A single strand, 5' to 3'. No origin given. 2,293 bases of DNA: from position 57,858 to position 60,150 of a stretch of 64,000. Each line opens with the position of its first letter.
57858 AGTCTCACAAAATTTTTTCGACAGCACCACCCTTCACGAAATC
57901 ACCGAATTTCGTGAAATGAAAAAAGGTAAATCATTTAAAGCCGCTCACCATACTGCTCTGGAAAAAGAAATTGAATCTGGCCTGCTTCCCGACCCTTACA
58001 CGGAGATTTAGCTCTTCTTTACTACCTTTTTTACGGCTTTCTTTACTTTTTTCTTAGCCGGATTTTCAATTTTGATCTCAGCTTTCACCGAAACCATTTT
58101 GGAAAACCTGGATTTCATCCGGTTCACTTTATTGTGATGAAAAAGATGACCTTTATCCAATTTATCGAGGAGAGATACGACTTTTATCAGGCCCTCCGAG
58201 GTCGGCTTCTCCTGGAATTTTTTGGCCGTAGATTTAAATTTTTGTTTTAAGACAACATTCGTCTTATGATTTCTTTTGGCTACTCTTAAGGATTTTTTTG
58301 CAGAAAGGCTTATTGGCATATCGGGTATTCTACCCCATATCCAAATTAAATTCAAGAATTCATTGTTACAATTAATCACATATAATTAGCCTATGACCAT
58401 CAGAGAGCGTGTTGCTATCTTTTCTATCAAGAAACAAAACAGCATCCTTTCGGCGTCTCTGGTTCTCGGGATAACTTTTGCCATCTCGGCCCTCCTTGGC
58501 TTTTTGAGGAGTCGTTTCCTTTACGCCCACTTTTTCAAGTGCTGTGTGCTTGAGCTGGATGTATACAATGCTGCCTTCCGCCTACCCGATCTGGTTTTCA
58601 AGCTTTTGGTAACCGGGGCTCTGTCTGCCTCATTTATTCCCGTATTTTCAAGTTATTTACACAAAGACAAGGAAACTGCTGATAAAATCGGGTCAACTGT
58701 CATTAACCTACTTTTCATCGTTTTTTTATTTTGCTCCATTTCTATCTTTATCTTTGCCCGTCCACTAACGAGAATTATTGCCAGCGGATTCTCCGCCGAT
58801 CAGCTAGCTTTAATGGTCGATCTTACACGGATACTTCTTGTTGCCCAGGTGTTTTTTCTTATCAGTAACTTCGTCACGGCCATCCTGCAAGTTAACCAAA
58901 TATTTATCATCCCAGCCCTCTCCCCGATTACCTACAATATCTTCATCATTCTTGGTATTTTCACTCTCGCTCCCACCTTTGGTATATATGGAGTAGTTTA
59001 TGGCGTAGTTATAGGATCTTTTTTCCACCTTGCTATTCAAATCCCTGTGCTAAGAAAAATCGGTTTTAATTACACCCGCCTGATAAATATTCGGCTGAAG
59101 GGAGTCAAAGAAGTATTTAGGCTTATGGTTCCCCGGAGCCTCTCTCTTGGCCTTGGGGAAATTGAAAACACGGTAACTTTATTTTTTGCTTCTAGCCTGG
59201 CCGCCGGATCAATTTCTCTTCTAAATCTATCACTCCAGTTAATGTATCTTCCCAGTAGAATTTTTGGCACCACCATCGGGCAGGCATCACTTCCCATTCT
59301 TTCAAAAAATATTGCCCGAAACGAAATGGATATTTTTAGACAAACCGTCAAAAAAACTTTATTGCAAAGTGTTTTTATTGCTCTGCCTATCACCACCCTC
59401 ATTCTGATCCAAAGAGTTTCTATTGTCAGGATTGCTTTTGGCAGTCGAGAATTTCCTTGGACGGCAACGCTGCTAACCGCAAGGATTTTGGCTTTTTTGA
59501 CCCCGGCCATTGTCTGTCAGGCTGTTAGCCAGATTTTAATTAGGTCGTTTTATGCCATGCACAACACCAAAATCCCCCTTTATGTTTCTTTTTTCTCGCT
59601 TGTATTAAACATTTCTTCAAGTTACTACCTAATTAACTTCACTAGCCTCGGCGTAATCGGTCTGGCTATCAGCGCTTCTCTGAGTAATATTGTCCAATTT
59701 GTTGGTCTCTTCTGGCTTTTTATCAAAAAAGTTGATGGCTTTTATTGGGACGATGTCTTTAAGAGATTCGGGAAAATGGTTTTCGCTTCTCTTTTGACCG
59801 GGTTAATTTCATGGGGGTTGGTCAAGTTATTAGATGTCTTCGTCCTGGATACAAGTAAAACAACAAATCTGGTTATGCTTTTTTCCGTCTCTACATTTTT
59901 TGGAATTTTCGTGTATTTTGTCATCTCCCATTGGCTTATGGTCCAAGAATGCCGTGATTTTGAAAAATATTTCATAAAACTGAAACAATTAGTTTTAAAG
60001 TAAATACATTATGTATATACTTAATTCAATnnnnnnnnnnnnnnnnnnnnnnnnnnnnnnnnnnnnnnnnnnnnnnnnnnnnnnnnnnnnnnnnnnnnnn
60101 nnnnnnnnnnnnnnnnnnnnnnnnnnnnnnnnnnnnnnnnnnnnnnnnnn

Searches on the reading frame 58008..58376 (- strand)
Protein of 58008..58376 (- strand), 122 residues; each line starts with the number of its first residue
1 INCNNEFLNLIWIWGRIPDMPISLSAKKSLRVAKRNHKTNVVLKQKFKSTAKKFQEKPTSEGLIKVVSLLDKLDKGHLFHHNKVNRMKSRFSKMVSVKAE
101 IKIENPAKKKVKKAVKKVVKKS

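Call 39: search_protein_families(library=pfam, proteins=[window:58008-58376:-], max_evalue=0.001)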
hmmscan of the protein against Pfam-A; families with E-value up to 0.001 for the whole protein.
window:58008-58376:- (122 aa): 1 family
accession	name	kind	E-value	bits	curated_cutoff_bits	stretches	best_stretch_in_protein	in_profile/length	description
PF01649.23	Ribosomal_S20p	-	8.4e-08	33.2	29.5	1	25-95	5-82/83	Ribosomal protein S20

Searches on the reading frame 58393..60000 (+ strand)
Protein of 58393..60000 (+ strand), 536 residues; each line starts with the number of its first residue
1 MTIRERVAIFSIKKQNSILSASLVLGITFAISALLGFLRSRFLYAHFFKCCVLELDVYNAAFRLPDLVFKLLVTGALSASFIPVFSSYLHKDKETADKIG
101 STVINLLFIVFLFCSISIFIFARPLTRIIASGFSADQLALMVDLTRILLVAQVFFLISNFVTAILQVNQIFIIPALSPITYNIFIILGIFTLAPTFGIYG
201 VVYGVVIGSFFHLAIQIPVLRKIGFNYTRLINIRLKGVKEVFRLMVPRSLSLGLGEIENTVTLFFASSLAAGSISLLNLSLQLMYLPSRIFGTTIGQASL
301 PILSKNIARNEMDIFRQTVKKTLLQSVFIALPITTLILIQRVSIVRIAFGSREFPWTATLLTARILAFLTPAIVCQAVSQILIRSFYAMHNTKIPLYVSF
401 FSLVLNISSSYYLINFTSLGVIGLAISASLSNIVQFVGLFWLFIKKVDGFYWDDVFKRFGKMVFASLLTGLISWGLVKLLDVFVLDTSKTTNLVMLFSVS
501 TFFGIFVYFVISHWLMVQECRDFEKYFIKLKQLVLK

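Call 39: search_protein_families(library=pfam, proteins=[window:58393-60000:+], max_evalue=0.001)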
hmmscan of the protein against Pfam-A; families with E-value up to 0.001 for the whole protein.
window:58393-60000:+ (536 aa): 2 families
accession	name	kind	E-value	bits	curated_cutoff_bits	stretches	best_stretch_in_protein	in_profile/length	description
PF03023.19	MurJ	-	1.1e-75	255.5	27.4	1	55-480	11-436/451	Lipid II flippase MurJ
PF01554.23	MatE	-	2.2e-09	37.6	24.9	1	260-411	14-160/161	MatE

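Call 43: find_encoding_contigs(protein=window:58393-60000:+, flank=10000, max_places=5)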
Protein window:58393-60000:+ (536 aa): 1 contig read that carries it; 1 place shown.
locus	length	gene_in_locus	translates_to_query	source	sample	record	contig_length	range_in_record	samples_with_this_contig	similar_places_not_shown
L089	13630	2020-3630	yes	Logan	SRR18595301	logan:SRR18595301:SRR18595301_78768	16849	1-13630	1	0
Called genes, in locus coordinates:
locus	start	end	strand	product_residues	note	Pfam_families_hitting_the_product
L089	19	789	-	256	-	PF01026:TatD_DNase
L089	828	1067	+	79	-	-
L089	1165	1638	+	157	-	-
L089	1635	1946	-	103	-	PF01649:Ribosomal_S20p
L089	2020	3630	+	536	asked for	PF03023:MurJ, PF01554:MatE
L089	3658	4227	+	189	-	-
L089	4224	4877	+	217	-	-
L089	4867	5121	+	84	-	-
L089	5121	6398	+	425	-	-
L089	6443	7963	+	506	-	-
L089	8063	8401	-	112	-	-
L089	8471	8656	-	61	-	-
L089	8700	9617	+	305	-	PF01040:UbiA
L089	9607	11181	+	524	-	-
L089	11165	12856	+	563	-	PF02366:PMT (weak), PF13231:PMT_2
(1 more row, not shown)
